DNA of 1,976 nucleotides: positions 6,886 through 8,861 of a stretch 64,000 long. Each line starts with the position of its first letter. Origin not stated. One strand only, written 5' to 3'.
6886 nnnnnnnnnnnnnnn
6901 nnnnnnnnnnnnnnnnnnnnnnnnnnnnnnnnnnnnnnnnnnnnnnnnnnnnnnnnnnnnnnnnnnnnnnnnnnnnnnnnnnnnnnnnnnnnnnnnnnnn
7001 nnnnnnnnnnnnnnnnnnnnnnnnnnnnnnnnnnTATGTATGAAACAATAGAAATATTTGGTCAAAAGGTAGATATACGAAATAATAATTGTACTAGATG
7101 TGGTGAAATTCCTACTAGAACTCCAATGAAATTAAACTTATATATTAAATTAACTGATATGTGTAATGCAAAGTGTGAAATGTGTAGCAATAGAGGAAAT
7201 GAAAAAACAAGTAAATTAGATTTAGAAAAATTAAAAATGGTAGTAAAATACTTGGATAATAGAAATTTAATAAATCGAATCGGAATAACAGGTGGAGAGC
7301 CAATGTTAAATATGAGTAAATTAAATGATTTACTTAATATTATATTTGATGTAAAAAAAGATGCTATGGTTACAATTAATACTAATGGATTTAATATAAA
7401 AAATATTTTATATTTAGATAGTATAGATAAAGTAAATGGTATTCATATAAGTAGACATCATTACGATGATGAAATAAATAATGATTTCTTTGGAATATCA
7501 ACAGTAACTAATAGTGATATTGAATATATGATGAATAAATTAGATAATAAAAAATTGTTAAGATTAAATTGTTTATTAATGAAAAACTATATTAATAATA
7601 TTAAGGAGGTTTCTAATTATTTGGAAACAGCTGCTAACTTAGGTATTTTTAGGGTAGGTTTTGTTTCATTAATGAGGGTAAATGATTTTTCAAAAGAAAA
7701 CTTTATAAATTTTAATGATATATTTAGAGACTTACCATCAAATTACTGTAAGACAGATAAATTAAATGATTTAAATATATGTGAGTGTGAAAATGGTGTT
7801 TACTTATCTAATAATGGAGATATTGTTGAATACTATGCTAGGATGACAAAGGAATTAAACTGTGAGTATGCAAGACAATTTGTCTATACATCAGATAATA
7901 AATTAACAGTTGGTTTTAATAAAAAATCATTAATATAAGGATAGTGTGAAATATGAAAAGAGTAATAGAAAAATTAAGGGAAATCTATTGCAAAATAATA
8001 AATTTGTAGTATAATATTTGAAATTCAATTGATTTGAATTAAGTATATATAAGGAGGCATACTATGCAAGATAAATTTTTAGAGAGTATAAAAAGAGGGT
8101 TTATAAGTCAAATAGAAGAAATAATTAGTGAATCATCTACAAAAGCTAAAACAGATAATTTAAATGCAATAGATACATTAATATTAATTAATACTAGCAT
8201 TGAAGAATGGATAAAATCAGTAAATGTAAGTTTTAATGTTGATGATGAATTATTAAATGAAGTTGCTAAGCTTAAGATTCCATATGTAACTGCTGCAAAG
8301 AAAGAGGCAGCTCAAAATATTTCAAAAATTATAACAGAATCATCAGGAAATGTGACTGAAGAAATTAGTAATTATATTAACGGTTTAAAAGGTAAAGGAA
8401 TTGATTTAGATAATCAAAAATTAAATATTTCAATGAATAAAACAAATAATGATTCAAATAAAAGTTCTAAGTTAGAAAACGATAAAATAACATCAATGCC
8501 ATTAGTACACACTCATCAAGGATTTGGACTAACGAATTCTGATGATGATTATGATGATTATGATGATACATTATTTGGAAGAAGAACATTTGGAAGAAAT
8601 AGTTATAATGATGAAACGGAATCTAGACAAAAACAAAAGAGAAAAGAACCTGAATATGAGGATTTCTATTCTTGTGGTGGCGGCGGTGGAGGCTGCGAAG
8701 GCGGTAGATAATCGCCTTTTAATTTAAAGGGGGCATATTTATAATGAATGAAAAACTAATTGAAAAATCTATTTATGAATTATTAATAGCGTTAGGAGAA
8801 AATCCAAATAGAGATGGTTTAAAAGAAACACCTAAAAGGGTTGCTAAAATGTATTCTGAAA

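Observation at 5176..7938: Strongly promoted operon: Cys/Ser-rich tail protein followed by HemN-like and compact radical-SAM enzymes, a candidate uncharacterised RiPP-type maturation system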

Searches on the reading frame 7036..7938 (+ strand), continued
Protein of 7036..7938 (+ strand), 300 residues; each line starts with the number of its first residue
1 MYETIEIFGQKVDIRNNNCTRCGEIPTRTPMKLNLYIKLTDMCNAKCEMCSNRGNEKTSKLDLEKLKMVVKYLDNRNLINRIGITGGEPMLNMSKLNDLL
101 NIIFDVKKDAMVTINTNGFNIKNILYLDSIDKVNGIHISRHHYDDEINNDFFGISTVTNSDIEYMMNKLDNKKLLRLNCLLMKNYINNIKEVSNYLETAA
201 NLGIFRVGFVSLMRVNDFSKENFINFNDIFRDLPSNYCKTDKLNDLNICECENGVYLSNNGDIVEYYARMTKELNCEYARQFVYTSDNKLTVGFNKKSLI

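Call 40: fold_search(model_id=the predicted structure, library=pdb)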
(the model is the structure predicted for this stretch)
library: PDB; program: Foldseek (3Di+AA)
matches with E <= 10: 1383; with E <= 0.001: 88
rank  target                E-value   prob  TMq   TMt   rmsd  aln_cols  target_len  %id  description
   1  2fb2_B                1.5e-10  1.00  0.64  0.60   4.9       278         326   15  Structure of the MoaA Arg17/266/268/Ala triple mutant (released 2006-05-09)
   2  2fb2_A                1.9e-09  1.00  0.65  0.60   5.7       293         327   16  Structure of the MoaA Arg17/266/268/Ala triple mutant (released 2006-05-09)
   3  1tv7_A                2.2e-09  1.00  0.65  0.60   5.7       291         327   15  Structure of the S-adenosylmethionine dependent Enzyme MoaA (released 2004-08-31)
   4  5v1q_B                3.5e-09  1.00  0.51  0.36   3.2       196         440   18  Crystal structure of Streptococcus suis SuiB (released 2017-08-30)
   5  1tv7_B                4.4e-09  1.00  0.64  0.60   4.9       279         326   16  Structure of the S-adenosylmethionine dependent Enzyme MoaA (released 2004-08-31)
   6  7tom                  1.1e-08  1.00  0.62  0.39   6.5       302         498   16  X-ray crystal structure of glycerol dibiphytanyl glycerol tetraether - macrocyclic archaeol synthase (GDGT-MAS) from Met (released 2022-08-31)
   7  5v1t_A                1.2e-08  1.00  0.52  0.37   2.9       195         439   19  Crystal structure of Streptococcus suis SuiB bound to precursor peptide SuiA (released 2017-08-30)
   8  8ai1_A                1.8e-08  1.00  0.50  0.47   7.4       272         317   20  Crystal structure of radical SAM epimerase EpeE from Bacillus subtilis with [4Fe-4S] clusters and S-adenosyl-L-homocys (released 2024-01-10)
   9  8ai3_B                1.8e-08  1.00  0.51  0.48   6.4       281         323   20  Crystal structure of radical SAM epimerase EpeE C223A mutant from Bacillus subtilis with [4Fe-4S] clusters and S-adeno (released 2024-01-10)
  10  9dfn                  2.3e-08  1.00  0.59  0.62   4.3       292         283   17  X-ray crystal structure of the second viperin-like enzyme from Trichoderma virens with bound CTP and SAM (released 2025-02-19)
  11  8ai1_B                2.4e-08  1.00  0.50  0.48   8.9       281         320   19  Crystal structure of radical SAM epimerase EpeE from Bacillus subtilis with [4Fe-4S] clusters and S-adenosyl-L-homocys (released 2024-01-10)
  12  8ai6_A                2.5e-08  1.00  0.49  0.46   7.5       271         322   20  Crystal structure of radical SAM epimerase EpeE D210A mutant from Bacillus subtilis with [4Fe-4S] clusters, S-adenosyl (released 2024-01-10)
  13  5v1s_A                2.7e-08  1.00  0.52  0.38   2.8       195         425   19  Crystal structure of Streptococcus suis SuiB bound to S-adenosylmethionine (released 2017-08-30)
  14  8ai6_B                3.0e-08  1.00  0.51  0.48   7.7       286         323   18  Crystal structure of radical SAM epimerase EpeE D210A mutant from Bacillus subtilis with [4Fe-4S] clusters, S-adenosyl (released 2024-01-10)
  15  8ai4_A                3.2e-08  1.00  0.49  0.47   8.0       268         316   18  Crystal structure of radical SAM epimerase EpeE C223A mutant from Bacillus subtilis with [4Fe-4S] clusters, S-adenosyl (released 2024-01-10)
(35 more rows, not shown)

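Call 53: search_protein_representatives(alignment_id=A1)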
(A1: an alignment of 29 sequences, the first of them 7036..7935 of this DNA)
Query: 29 sequences, 300 profile positions. Proteins with E-value up to 0.001 (for the whole library): 9785; up to 1e-10: 846; up to 1e-30: 212. The best 150 are listed.
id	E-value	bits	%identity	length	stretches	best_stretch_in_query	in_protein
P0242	4.5e-119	413.6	-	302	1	2-299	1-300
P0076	8.9e-117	406.0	-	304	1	2-299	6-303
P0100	1.5e-112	392.2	-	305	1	3-297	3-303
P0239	1.2e-96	339.9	-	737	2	3-299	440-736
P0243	6.0e-94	331.1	-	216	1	85-300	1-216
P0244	4.4e-93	328.2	-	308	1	3-299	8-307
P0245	2.0e-91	322.8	-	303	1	3-297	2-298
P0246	4.6e-90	318.3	-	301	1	2-299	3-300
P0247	2.3e-88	312.7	-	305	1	2-299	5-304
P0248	6.4e-87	308.0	-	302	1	1-300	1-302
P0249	1.4e-79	283.9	-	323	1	6-299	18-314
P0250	8.4e-79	281.4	-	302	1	3-299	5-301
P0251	4.7e-78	278.9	-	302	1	5-297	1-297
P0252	1.5e-76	273.9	-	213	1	2-201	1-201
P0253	5.6e-76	272.1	-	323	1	2-297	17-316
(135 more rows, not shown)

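Call 61: search_protein_families(library=ncbifam, proteins=[L065:9908-10918:+, L022:8608-9621:+, L065:8965-9939:+, L065:10935-12179:+, L027:8559-9275:+], max_evalue=0.001)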
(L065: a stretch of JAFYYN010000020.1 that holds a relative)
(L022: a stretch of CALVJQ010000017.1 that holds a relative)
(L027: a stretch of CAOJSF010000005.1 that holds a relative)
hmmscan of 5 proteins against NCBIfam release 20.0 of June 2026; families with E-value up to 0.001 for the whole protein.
L065:9908-10918:+ (336 aa): 15 families
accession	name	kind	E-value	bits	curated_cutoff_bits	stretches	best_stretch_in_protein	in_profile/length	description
TIGR02666.1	moaA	equivalog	1.7e-09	37.1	284.05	1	72-183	20-135/336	GTP 3',8-cyclase MoaA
TIGR02668.1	moaA_archaeal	equivalog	1.7e-09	37.1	325.25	1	64-182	12-128/303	GTP 3',8-cyclase MoaA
NF001199.0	PRK00164.2-1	equivalog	2.6e-09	36.6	231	1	64-187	14-135/308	GTP 3',8-cyclase MoaA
NF038283.1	viperin_w_prok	equivalog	1.6e-07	30.8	180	1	68-181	8-125/281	viperin family antiviral radical SAM protein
TIGR02495.1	NrdG2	equivalog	4.2e-07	29.5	131.15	1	69-165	23-116/193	anaerobic ribonucleoside-triphosphate reductase activating protein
TIGR00048.1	rRNA_mod_RlmN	equivalog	7.5e-06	25.1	290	1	71-254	114-301/355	dual-specificity RNA methyltransferase RlmN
TIGR03977.1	rSAM_pair_HxsC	equivalog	1.1e-05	24.4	267.9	1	71-164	34-124/292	His-Xaa-Ser system radical SAM maturase HxsC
TIGR04078.1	rSAM_yydG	equivalog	3.5e-05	23.4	300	1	64-160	3-97/309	YydG family radical SAM peptide epimerase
NF045646.2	rSAM_Se_TrsS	equivalog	6.1e-05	21.7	490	1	65-181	89-206/441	radical SAM (seleno)protein TrsS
TIGR02491.1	NrdG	equivalog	6.7e-05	22.9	126.1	1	70-122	23-78/154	anaerobic ribonucleoside-triphosphate reductase activating protein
TIGR04317.1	W_rSAM_matur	equivalog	7.5e-05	22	380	1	63-179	5-119/349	tungsten cofactor oxidoreductase radical SAM maturase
TIGR04478.1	rSAM_YfkAB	equivalog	0.00024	20.5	250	1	67-134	30-97/363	radical SAM/CxCxxxxC motif protein YfkAB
TIGR02493.1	PFLA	equivalog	0.00049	19.5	231.75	0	65-149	18-104/235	pyruvate formate-lyase-activating protein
TIGR04466.1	rSAM_BlsE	equivalog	0.00067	19.2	400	0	63-154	4-90/327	cytosylglucuronate decarboxylase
TIGR03963.1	rSAM_QueE_Clost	equivalog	0.00076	19.2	260.1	0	59-159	17-111/219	putative 7-carboxy-7-deazaguanine synthase QueE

L022:8608-9621:+ (337 aa): 12 families
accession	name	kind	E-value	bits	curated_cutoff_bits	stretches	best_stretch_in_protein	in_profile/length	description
NF005988.0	PRK08099.1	equivalog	1.3e-62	212.3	201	1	2-335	64-407/411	multifunctional transcriptional regulator/nicotinamide-nucleotide adenylyltransferase/ribosylnicotinamide kinase NadR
TIGR01526.1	nadR_NMN_Atrans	equivalog_domain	2.5e-60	204.4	341.15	1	3-323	2-325/325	nicotinamide-nucleotide adenylyltransferase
TIGR01510.1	coaD_prev_kdtB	equivalog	1.5e-12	47.8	103.3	1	5-137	2-131/155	pantetheine-phosphate adenylyltransferase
TIGR00125.1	cyt_tran_rel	domain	1.5e-09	37.9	27.7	1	4-40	1-37/65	adenylyltransferase/cytidyltransferase family protein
TIGR01518.1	g3p_cytidyltrns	equivalog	2.7e-09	37.2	165.4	1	8-137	4-123/125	glycerol-3-phosphate cytidylyltransferase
TIGR00482.1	TIGR00482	equivalog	3.3e-08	33.8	112.45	1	6-69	1-70/194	nicotinate (nicotinamide) nucleotide adenylyltransferase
NF005519.0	PRK07152.1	equivalog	5e-08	32.2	315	1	3-82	2-86/361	nicotinate-nucleotide adenylyltransferase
NF000840.1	PRK00071.1-3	equivalog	1.7e-05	24.4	150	0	1-27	5-31/201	nicotinate-nucleotide adenylyltransferase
NF000839.0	PRK00071.1-1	equivalog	2e-05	24.6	187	1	5-30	9-34/219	nicotinate-nucleotide adenylyltransferase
NF000841.0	PRK00071.1-4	equivalog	2.5e-05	24.2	197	0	2-82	7-92/194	nicotinate-nucleotide adenylyltransferase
NF001985.0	PRK00777.1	subfamily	0.00019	21.5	104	1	6-64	8-62/157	pantetheine-phosphate adenylyltransferase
NF003791.0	PRK05379.2-3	equivalog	0.00028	20.2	409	1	2-153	5-166/340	bifunctional nicotinamide-nucleotide adenylyltransferase/Nudix hydroxylase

L065:8965-9939:+ (324 aa): 2 families
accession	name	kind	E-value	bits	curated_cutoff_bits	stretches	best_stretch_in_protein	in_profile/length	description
NF047961.1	adhesin_HupY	equivalog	1.4e-05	23.4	1250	1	38-93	198-252/978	leucine-rich repeat adhesin HupY/LrrG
NF045861.1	glide_Gli349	exception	0.00043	17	1750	1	38-94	2689-2744/3169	gliding machinery surface structure protein Gli349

L065:10935-12179:+ (414 aa): 0 families

L027:8559-9275:+ (238 aa): 0 families

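Call 74: search_protein_families(library=padloc, proteins=[window:7036-7938:+, L065:8682-8963:+, L065:8965-9939:+, L065:9908-10918:+, L065:10935-12179:+, L065:12193-13308:+], max_evalue=0.001)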
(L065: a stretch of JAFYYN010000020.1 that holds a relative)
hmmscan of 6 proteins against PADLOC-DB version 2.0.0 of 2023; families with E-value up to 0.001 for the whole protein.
window:7036-7938:+ (300 aa): 2 families
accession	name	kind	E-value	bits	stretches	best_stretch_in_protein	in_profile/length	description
PDLC02903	pVip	-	1.9e-10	38.6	1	36-191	3-156/257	Viperins not associated with kinases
PDLC02904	pVip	-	4.9e-10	37.4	1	38-238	8-205/262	Viperins associated with kinases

L065:8682-8963:+ (93 aa): 0 families

L065:8965-9939:+ (324 aa): 0 families

L065:9908-10918:+ (336 aa): 2 families
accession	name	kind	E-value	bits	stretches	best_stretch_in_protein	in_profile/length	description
PDLC02903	pVip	-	7.1e-11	40.1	1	67-208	5-135/257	Viperins not associated with kinases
PDLC02904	pVip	-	2.5e-09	35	1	67-182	6-119/262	Viperins associated with kinases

L065:10935-12179:+ (414 aa): 0 families

L065:12193-13308:+ (371 aa): 3 families
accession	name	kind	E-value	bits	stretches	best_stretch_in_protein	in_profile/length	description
PDLC04792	PDC-S01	-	7e-06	22.9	1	11-105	11-102/452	-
PDLC04788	PDC-S01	-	2e-05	21.7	1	26-108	26-103/448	-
PDLC04786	PDC-S01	-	0.0004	17.3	1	21-105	22-103/439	-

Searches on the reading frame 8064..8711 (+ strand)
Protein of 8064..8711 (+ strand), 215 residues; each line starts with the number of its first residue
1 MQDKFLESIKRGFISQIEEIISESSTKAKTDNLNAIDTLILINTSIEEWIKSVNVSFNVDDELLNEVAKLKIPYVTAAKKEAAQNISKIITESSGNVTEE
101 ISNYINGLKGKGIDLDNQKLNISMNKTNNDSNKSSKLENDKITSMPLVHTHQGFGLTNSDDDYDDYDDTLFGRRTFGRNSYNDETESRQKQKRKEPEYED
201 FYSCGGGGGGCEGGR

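Call 3: search_protein_families(library=pfam, proteins=[window:8064-8711:+], max_evalue=0.01)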
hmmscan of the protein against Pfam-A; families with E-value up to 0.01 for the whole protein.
window:8064-8711:+ (215 aa): 0 families

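Call 4: search_protein_families(library=ncbifam, proteins=[window:8064-8711:+], max_evalue=0.01)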
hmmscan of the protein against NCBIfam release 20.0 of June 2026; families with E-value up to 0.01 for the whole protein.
window:8064-8711:+ (215 aa): 1 family
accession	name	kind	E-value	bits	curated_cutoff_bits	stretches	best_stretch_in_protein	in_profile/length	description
NF003722.0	PRK05329.1-5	equivalog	0.0018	17.5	349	1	156-211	344-399/428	glycerol-3-phosphate dehydrogenase subunit GlpB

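Call 74: search_protein_families(library=padloc, proteins=[window:8064-8711:+], max_evalue=0.001)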
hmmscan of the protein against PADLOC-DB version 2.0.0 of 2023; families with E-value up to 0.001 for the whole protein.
window:8064-8711:+ (215 aa): 0 families
